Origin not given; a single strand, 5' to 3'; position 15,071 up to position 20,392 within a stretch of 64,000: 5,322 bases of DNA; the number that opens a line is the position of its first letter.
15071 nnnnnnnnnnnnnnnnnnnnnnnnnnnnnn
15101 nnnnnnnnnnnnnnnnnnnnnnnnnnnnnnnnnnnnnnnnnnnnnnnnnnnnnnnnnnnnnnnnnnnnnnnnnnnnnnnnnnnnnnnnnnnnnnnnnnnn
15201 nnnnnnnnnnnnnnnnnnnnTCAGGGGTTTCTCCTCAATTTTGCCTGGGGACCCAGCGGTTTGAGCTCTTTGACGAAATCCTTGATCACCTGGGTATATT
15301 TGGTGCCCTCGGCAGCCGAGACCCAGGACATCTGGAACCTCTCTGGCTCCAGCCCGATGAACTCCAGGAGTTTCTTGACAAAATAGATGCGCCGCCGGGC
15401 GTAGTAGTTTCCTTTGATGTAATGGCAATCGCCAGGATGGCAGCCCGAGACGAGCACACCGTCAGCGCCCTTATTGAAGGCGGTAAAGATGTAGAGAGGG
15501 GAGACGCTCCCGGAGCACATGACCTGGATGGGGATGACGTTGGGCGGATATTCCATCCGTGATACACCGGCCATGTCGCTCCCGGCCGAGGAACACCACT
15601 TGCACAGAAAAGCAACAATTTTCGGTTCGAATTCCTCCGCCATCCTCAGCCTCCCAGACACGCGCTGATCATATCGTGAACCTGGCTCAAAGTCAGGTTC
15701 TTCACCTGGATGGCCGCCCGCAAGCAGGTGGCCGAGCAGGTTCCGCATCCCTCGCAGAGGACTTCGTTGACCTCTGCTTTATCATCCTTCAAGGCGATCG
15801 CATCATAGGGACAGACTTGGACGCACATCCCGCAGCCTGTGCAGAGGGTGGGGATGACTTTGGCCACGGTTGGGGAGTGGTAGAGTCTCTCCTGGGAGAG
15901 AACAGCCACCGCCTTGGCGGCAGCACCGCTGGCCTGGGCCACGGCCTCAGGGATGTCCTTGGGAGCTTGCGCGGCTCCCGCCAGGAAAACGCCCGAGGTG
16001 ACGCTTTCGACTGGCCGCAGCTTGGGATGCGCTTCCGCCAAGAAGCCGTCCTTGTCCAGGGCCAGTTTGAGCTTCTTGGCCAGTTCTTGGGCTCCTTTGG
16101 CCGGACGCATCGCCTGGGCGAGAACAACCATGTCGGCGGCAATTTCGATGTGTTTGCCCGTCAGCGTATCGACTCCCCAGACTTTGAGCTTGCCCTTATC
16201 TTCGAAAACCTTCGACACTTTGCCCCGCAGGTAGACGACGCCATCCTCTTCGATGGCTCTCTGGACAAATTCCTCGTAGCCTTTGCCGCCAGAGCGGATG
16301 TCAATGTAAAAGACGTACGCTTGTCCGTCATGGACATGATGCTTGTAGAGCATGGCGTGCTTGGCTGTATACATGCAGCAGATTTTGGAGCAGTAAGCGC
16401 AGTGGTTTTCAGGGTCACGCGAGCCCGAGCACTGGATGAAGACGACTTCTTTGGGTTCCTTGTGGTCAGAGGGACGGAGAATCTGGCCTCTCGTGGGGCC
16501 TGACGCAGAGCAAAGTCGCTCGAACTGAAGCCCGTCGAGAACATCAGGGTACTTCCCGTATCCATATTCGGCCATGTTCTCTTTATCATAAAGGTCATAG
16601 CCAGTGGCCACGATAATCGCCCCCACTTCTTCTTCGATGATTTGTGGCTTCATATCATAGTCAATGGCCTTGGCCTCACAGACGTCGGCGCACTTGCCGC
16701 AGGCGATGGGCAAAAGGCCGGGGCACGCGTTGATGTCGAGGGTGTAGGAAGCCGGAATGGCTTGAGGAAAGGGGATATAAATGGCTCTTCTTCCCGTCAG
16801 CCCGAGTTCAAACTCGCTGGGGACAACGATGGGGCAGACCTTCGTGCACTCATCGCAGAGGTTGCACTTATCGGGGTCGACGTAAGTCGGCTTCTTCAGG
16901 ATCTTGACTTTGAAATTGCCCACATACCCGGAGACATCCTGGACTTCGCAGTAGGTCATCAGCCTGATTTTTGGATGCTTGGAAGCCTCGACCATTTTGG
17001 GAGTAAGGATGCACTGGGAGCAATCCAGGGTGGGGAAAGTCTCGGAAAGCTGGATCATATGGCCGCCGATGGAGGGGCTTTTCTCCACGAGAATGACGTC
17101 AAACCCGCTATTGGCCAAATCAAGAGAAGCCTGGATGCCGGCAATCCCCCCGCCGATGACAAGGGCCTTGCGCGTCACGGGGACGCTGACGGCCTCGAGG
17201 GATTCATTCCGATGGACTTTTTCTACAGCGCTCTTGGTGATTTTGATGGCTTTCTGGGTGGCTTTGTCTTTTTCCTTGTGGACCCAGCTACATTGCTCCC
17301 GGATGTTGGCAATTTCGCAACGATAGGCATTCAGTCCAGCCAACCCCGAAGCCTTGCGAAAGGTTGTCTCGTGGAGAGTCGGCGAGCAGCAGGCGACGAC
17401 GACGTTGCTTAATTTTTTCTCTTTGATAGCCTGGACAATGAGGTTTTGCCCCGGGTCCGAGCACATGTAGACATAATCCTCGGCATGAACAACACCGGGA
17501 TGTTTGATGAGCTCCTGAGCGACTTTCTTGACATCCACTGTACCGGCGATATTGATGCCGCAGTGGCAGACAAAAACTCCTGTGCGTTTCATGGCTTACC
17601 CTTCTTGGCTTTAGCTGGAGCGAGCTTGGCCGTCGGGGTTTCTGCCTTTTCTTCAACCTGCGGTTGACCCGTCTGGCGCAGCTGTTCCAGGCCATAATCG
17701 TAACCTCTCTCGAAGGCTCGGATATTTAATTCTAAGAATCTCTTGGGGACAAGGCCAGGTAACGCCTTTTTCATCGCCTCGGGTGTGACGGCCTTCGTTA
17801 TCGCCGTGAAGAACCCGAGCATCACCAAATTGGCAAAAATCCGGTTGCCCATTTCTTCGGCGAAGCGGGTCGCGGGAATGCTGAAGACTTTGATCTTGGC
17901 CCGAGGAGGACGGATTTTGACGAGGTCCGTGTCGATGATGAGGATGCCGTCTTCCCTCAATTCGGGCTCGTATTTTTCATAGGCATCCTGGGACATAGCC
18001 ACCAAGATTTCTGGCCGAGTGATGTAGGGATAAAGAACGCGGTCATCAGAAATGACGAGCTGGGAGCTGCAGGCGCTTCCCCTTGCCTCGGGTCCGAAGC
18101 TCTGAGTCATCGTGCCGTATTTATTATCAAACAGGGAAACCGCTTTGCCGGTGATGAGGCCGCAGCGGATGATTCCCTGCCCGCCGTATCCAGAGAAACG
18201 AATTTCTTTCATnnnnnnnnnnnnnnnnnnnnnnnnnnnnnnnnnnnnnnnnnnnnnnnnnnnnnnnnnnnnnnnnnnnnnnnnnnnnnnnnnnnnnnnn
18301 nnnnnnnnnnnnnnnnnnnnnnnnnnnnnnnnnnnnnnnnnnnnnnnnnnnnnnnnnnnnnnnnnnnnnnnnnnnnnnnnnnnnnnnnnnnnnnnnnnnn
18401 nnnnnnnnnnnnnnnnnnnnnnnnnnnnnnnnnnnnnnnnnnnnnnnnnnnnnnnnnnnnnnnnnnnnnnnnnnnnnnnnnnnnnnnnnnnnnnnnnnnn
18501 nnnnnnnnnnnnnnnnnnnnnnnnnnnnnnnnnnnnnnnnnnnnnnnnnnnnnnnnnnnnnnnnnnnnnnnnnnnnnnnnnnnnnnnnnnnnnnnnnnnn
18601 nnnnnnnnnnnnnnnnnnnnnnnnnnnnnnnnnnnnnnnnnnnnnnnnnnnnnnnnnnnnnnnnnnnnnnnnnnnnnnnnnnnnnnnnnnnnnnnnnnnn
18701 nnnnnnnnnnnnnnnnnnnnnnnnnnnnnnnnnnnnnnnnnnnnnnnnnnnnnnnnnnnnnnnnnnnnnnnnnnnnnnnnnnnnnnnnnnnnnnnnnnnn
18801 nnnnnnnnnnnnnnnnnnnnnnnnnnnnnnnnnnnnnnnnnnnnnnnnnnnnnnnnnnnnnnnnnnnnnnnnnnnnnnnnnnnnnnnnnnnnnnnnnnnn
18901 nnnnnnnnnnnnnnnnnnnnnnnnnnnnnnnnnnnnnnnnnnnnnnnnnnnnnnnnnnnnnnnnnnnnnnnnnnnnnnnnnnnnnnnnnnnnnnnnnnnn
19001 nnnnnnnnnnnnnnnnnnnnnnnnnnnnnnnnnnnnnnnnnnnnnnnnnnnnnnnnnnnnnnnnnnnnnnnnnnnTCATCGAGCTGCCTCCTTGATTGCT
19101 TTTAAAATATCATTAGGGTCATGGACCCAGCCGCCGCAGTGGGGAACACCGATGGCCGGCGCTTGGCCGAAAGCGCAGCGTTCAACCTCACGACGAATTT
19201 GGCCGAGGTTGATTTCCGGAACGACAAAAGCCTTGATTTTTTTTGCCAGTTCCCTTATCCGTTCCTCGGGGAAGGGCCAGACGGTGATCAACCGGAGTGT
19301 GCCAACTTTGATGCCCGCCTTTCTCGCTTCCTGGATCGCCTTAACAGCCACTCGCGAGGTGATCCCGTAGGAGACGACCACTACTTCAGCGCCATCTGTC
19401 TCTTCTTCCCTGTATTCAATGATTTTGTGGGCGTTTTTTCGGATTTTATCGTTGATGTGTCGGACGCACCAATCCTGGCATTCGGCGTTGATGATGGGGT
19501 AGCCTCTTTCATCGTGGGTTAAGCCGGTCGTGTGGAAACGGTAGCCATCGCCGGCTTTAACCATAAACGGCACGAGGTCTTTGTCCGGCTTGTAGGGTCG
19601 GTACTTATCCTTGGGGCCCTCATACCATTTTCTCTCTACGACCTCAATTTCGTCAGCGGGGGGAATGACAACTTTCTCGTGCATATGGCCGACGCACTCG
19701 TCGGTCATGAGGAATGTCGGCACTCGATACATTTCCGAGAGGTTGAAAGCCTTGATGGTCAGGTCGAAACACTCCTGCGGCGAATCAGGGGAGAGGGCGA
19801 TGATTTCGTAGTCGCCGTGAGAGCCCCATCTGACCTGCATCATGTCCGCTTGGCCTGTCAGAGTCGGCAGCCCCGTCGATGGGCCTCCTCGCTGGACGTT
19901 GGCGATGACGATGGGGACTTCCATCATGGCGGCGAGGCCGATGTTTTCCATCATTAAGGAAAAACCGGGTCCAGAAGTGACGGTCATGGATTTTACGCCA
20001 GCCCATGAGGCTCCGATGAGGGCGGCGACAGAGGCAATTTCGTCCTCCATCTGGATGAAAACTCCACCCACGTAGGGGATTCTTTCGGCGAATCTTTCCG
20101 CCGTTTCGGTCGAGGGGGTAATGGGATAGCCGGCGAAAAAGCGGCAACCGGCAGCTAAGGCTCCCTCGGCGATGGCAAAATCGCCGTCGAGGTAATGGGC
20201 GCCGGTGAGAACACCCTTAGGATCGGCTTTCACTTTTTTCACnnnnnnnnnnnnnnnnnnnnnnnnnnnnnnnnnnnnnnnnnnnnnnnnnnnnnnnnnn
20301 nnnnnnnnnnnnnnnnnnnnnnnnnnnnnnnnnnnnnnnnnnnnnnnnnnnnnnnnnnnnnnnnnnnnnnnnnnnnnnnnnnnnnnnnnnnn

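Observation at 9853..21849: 13-gene Hdr/Flx-like operon with a built-in 2-oxoacid:ferredoxin oxidoreductase and a fumarate-reductase-like terminal module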

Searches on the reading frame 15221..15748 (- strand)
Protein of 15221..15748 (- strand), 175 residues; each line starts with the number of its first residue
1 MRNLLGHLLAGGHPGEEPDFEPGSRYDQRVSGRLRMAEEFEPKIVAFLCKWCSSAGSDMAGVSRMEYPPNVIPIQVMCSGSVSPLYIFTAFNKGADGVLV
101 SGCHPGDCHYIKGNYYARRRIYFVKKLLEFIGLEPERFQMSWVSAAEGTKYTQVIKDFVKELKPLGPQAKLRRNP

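Call 5: search_protein_families(library=pfam, proteins=[window:15221-15748:-], max_evalue=0.01)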
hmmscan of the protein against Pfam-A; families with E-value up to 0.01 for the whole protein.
window:15221-15748:- (175 aa): 1 family
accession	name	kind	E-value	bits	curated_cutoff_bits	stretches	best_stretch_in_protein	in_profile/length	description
PF02662.21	FlpD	-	5.6e-53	178.6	22.3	1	44-166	1-123/123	Methyl-viologen-reducing hydrogenase, delta subunit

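Call 7: search_protein_families(library=ncbifam, proteins=[window:15221-15748:-], max_evalue=0.00001)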
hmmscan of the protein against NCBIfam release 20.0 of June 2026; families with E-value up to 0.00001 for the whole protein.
window:15221-15748:- (175 aa): 3 families
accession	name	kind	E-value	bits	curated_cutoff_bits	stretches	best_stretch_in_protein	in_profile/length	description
NF040770.1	hetero_SS_HdrA2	exception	4.1e-50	170.7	1100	1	38-169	644-775/777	CoB-CoM heterodisulfide reductase HdrA2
NF045873.1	F420_non_VhuD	exception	3.8e-34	117.6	215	1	41-168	1-128/132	F420-non-reducing hydrogenase iron-sulfur subunit VhuD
NF041891.1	hdrA_Methbact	equivalog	1e-10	40.5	1300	1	30-163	632-759/762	ferredoxin:CoB-CoM heterodisulfide reductase subunit HdrA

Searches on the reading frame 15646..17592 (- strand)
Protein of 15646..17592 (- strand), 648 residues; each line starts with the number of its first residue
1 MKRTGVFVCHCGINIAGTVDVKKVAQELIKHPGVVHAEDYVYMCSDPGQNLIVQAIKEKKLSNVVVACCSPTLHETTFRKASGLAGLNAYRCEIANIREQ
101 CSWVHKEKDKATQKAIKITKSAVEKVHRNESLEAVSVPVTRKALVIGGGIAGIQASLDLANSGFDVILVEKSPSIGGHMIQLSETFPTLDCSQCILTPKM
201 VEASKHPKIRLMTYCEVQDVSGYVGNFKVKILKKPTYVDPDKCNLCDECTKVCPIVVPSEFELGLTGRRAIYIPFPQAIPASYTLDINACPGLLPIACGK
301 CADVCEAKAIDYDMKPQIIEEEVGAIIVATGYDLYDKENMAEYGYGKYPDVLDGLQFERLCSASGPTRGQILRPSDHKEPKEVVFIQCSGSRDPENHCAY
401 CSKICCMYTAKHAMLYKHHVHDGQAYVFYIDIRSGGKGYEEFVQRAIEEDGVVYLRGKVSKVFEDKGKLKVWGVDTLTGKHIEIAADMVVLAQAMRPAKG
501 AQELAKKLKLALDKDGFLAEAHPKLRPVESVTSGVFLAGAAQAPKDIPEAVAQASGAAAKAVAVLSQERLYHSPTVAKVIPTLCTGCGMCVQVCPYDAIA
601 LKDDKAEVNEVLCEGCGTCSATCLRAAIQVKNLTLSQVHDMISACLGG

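Call 4: search_protein_families(library=pfam, proteins=[window:15646-17592:-], max_evalue=0.01)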
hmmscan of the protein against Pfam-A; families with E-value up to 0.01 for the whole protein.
window:15646-17592:- (648 aa): 21 families
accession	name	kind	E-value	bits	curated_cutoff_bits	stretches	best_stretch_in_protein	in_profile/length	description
PF00037.32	Fer4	-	5.2e-14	51.8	21.1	2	578-599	2-23/24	4Fe-4S binding domain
PF07992.20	Pyr_redox_2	-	4.2e-13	49.8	26.1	2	143-249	3-89/291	Pyridine nucleotide-disulphide oxidoreductase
PF12838.12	Fer4_7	-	1.1e-12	48.6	27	1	584-624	2-49/52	4Fe-4S dicluster domain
PF13237.11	Fer4_10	-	1.4e-12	47.8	25.5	2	580-623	5-52/53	4Fe-4S dicluster domain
PF12837.12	Fer4_6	-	6.5e-11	42.1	25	2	576-599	1-24/24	4Fe-4S binding domain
PF13187.11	Fer4_9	-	1.2e-07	32.1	27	1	584-627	2-51/52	4Fe-4S dicluster domain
PF01266.30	DAO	-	1.6e-07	31.6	27.9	1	143-177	2-36/353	FAD dependent oxidoreductase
PF25160.1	LdpA_Fe-S-bd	-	1.8e-07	31.3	27.6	2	590-630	9-45/49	LdpA Fe-S cluster-binding domain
PF12831.13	FAD_oxidored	-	5.2e-07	29.7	27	1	144-179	3-38/416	FAD dependent oxidoreductase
PF13450.12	NAD_binding_8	-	1.5e-06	28.8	21.9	1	145-179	1-35/68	NAD(P)-binding Rossmann-like domain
PF00890.30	FAD_binding_2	-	1.6e-06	28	20.4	1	143-178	2-37/414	FAD binding domain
PF13484.11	Fer4_16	-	5.4e-06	27.5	30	1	584-603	2-21/66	4Fe-4S double cluster binding domain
PF13183.11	Fer4_8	-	1.3e-05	26.1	27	1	568-596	46-66/68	4Fe-4S dicluster domain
PF01593.30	Amino_oxidase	-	1.6e-05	24.8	19.8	0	150-179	1-30/443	Flavin containing amine oxidoreductase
PF14697.11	Fer4_21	-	1.7e-05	25.3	35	1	574-600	31-58/59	4Fe-4S dicluster domain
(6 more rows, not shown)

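Call 6: search_protein_families(library=ncbifam, proteins=[window:15646-17592:-], max_evalue=0.00001)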
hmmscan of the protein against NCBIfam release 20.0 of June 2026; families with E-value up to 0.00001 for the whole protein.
window:15646-17592:- (648 aa): 35 families (the best 25 are shown)
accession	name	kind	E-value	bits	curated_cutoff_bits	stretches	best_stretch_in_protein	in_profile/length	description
NF040770.1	hetero_SS_HdrA2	exception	7.1e-251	834.6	1100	1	3-645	1-640/777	CoB-CoM heterodisulfide reductase HdrA2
NF041778.1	hetero_SS_HdrA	equivalog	9.1e-193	642.2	1400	1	2-640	6-645/771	ferredoxin:CoB-CoM heterodisulfide reductase subunit HdrA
NF041891.1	hdrA_Methbact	equivalog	4.8e-179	597.1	1300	1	3-646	2-636/762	ferredoxin:CoB-CoM heterodisulfide reductase subunit HdrA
NF040864.1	HgcB_ferredoxin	equivalog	1.2e-10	41.1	99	1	579-632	11-65/93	mercury methylation ferredoxin HgcB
NF005504.0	PRK07118.1-3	equivalog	1.4e-10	41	437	1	577-633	214-270/293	Fe-S cluster domain-containing protein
NF038196.1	ferrodoxin_EFR1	subfamily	3.3e-10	40.4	75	1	582-635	184-236/242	EFR1 family ferrodoxin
TIGR02700.1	flavo_MJ0208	hypoth_equivalog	4e-10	39.4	251.35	1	547-630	111-196/234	dihydromethanopterin reductase (acceptor)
NF005503.0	PRK07118.1-2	equivalog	8.8e-10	38.3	252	1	584-632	140-188/292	RnfABCDGE type electron transport complex subunit B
TIGR03294.1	FrhG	equivalog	1e-09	38.5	245.5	1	577-628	168-220/228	coenzyme F420 hydrogenase subunit gamma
TIGR04105.1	FeFe_hydrog_B1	subfamily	2e-09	36.7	450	1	579-629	108-160/462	monomeric [FeFe] hydrogenase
NF009410.0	PRK12771.1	subfamily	1.1e-08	34.2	516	0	121-179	118-177/566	NAD(P)-binding protein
NF058577.1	FdxA_fam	equivalog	2e-08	34.3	65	1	577-624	2-49/52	4Fe-4S ferredoxin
TIGR02179.1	PorD_KorD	subfamily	3.4e-08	33.5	60.05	1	583-630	26-74/78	2-oxoacid:acceptor oxidoreductase, delta subunit, pyruvate/2-ketoisovalerate family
TIGR01372.1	soxA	subfamily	6.3e-08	30.9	1164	0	143-193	171-221/996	sarcosine oxidase subunit alpha family protein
NF045874.1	Vhu_polyferre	exception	1.1e-07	30.9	600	1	581-631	127-177/381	F420-non-reducing hydrogenase associated-polyferredoxin VhuB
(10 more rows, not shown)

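Call 56: search_solved_structures(query=window:15646-17592:-, max_evalue=1e-10)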
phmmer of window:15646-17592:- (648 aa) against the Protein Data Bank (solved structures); distinct sequences matched with E-value up to 1e-10: 6.
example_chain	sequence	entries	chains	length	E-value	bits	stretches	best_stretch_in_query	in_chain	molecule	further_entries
5odc_A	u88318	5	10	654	8.9e-211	704.8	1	3-638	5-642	Heterodisulfide reductase, subunit A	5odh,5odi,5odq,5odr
8rvu_a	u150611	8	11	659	3.8e-207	692.8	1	3-646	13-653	H(2):CoB-CoM heterodisulfide,ferredoxin reductase subunit A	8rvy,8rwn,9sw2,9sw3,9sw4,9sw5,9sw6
8rvv_A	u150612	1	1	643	4.5e-207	692.6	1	3-646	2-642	H(2):CoB-CoM heterodisulfide,ferredoxin reductase subunit A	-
7bkb_A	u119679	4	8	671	2.6e-193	647.1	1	3-646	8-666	CoB--CoM heterodisulfide reductase iron-sulfur subunit A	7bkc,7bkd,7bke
9sfi_A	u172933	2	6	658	1.6e-184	618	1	3-646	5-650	CoB--CoM heterodisulfide reductase iron-sulfur subunit A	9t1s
6tjr_A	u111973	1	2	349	2.4e-40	141.8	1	325-563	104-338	Fumarate reductase/succinate dehydrogenase flavoprotein domain protein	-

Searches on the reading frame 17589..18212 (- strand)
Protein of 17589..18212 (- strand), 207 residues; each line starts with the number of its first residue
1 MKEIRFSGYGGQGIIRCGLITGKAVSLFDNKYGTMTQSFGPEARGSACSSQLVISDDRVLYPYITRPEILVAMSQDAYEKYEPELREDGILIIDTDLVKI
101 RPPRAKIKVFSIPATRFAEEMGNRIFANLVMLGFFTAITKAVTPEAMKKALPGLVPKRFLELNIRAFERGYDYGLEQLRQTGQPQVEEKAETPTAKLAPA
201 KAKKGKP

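Call 4: search_protein_families(library=pfam, proteins=[window:17589-18212:-], max_evalue=0.01)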
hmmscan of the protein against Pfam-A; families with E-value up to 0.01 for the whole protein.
window:17589-18212:- (207 aa): 1 family
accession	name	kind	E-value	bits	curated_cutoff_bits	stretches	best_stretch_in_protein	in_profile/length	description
PF01558.24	POR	-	1.2e-33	117.2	27.4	1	10-172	1-173/173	Pyruvate ferredoxin/flavodoxin oxidoreductase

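Call 6: search_protein_families(library=ncbifam, proteins=[window:17589-18212:-], max_evalue=0.00001)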
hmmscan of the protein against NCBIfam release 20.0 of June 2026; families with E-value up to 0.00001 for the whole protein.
window:17589-18212:- (207 aa): 15 families
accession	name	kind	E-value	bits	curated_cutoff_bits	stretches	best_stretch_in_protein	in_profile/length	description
NF006323.0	PRK08537.1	equivalog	7.4e-59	198.1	235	1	2-174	3-178/181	2-oxoacid:ferredoxin oxidoreductase subunit gamma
NF006211.0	PRK08338.1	equivalog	8.8e-32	109.9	239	1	3-175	2-169/170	2-oxoacid:ferredoxin oxidoreductase subunit gamma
NF006275.0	PRK08441.1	equivalog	3.8e-26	91.8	216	1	2-178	3-182/185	2-oxoglutarate-acceptor oxidoreductase subunit OorC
TIGR02175.1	PorC_KorC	subfamily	4.9e-23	81.8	81.1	1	1-172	1-173/177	2-oxoacid:acceptor oxidoreductase, gamma subunit, pyruvate/2-ketoisovalerate family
TIGR03710.1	OAFO_sf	subfamily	3.1e-20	72.3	482.75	1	4-193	4-192/561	2-oxoacid:acceptor oxidoreductase subunit alpha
NF006321.0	PRK08534.1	equivalog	3.5e-19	69.2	225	1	1-173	1-176/181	pyruvate ferredoxin oxidoreductase subunit gamma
NF040683.1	PorC_Meth_Thtga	equivalog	1.2e-16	61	270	1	1-172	1-171/177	pyruvate synthase subunit PorC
NF005325.0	PRK06853.1-5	equivalog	2.3e-15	56.8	230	1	106-173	124-190/192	indolepyruvate oxidoreductase subunit beta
NF005323.0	PRK06853.1-3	equivalog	1.5e-14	54.4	238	1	4-172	9-193/197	indolepyruvate oxidoreductase subunit beta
NF045762.1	PhenlGlyoxDHPadE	equivalog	5.2e-14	52.5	300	1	1-172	1-177/187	NADH-dependent phenylglyoxylate dehydrogenase subunit gamma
NF005322.0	PRK06853.1-2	equivalog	9.6e-13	48.3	237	1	106-173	126-192/197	indolepyruvate oxidoreductase subunit beta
TIGR03334.1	IOR_beta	equivalog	1.9e-12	47.5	205.8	1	107-171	123-188/189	indolepyruvate ferredoxin oxidoreductase subunit beta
NF005324.0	PRK06853.1-4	equivalog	2.3e-10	40.7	222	1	2-177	3-192/196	indolepyruvate oxidoreductase subunit beta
NF010632.0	PRK14029.1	equivalog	7.3e-08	32.2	335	1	1-171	1-177/185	pyruvate/ketoisovalerate ferredoxin oxidoreductase subunit gamma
NF005328.0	PRK06853.2-2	equivalog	5.2e-06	26.3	240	0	4-145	6-159/192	indolepyruvate oxidoreductase subunit beta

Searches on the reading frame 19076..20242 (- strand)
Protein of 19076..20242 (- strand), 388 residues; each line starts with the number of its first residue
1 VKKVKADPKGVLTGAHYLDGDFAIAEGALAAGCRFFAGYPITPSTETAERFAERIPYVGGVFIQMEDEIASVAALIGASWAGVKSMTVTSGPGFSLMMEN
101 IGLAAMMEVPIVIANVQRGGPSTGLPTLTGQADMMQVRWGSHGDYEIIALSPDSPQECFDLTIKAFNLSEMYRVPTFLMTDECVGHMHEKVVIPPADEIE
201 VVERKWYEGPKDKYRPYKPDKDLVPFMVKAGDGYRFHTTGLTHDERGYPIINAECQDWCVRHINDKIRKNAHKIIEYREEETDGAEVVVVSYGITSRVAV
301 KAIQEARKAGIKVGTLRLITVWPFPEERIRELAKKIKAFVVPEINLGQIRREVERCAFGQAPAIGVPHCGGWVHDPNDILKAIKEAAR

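Call 4: search_protein_families(library=pfam, proteins=[window:19076-20242:-], max_evalue=0.01)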
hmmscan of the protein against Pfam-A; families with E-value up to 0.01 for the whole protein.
window:19076-20242:- (388 aa): 3 families
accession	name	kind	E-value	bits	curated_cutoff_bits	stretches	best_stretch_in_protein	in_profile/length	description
PF01855.24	POR_N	-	1.9e-72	244.2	27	1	26-252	1-220/231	Pyruvate flavodoxin/ferredoxin oxidoreductase, thiamine diP-bdg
PF17147.9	PFOR_II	-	8.6e-22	77.9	27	1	285-379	1-102/102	Pyruvate:ferredoxin oxidoreductase core domain II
PF02780.25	Transketolase_C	-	2.5e-10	40.8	25.9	1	280-343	5-68/124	Transketolase, C-terminal domain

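Call 6: search_protein_families(library=ncbifam, proteins=[window:19076-20242:-], max_evalue=0.00001)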
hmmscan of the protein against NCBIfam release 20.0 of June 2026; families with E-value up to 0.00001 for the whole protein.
window:19076-20242:- (388 aa): 13 families
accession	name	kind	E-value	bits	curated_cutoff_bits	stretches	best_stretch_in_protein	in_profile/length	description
NF006412.0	PRK08659.1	equivalog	4.1e-171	569.3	411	1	14-386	4-376/378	2-oxoacid:acceptor oxidoreductase subunit alpha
NF007206.0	PRK09627.1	equivalog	1.2e-115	386.5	579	1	19-385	7-374/375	2-oxoglutarate synthase subunit alpha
TIGR03710.1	OAFO_sf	subfamily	3.7e-107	359.2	482.75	1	15-381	193-559/561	2-oxoacid:acceptor oxidoreductase subunit alpha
NF005507.0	PRK07119.1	subfamily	3.6e-88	295.7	399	2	18-207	7-196/352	3-methyl-2-oxobutanoate dehydrogenase subunit VorB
NF041170.1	Oxoac_fdxalpha_Archa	equivalog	2.2e-68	231.1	800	1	17-344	237-580/636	2-oxoacid:ferredoxin oxidoreductase subunit alpha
NF040682.1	PorA_Arch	equivalog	2e-33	115.9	550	1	19-344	7-320/387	pyruvate synthase subunit PorA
NF007201.0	PRK09622.1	equivalog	3.6e-32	111.8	590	1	17-340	12-323/405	2-oxoacid:ferredoxin oxidoreductase subunit alpha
NF006233.0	PRK08367.1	equivalog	6.1e-30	104.4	625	1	21-345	10-322/394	pyruvate ferredoxin oxidoreductase subunit alpha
NF006232.0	PRK08366.1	equivalog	5.3e-24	84.6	646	1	18-345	10-324/394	2-ketoisovalerate ferredoxin oxidoreductase subunit alpha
NF045764.1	PhenlGlyoxDHPadG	equivalog_domain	4.9e-22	78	700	2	19-173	6-156/398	NADH-dependent phenylglyoxylate dehydrogenase subunit alpha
TIGR03336.1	IOR_alpha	equivalog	2.5e-20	72.3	650.9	1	16-194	3-175/595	indolepyruvate ferredoxin oxidoreductase subunit alpha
NF045791.1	OxalOxredalpha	equivalog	1.3e-15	57.4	500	1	18-341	7-318/395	oxalate oxidoreductase subunit alpha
TIGR02176.1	pyruv_ox_red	equivalog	4.8e-08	31.3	911.35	1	19-341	5-322/1167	pyruvate:ferredoxin (flavodoxin) oxidoreductase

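Call 55: search_solved_structures(query=window:19076-20242:-, max_evalue=1e-10)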
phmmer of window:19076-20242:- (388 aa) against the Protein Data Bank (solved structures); distinct sequences matched with E-value up to 1e-10: 7.
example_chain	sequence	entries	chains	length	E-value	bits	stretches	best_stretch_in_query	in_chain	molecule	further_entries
1yd7_A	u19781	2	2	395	1.3e-116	392.9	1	16-384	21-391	2-keto acid:ferredoxin oxidoreductase subunit alpha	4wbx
8ys5_A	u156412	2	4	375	1.5e-85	290.7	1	19-385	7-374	2-oxoglutarate synthase subunit alpha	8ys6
6n2n_A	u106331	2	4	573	1.9e-63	217.9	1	17-386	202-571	Pyruvate flavodoxin/ferredoxin oxidoreductase domain protein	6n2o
5b46_A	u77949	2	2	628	8e-38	133.6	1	18-341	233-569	2-oxoacid--ferredoxin oxidoreductase alpha subunit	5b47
5b48_A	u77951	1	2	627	1.6e-35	126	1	16-248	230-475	2-oxoacid--ferredoxin oxidoreductase alpha subunit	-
9bt4_B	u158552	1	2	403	5.1e-15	58.5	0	18-197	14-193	Pyruvate:Ferredoxin Oxidoreductase, subunit alpha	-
5c4i_A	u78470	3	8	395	7.5e-13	51.3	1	18-344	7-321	Oxalate oxidoreductase subunit alpha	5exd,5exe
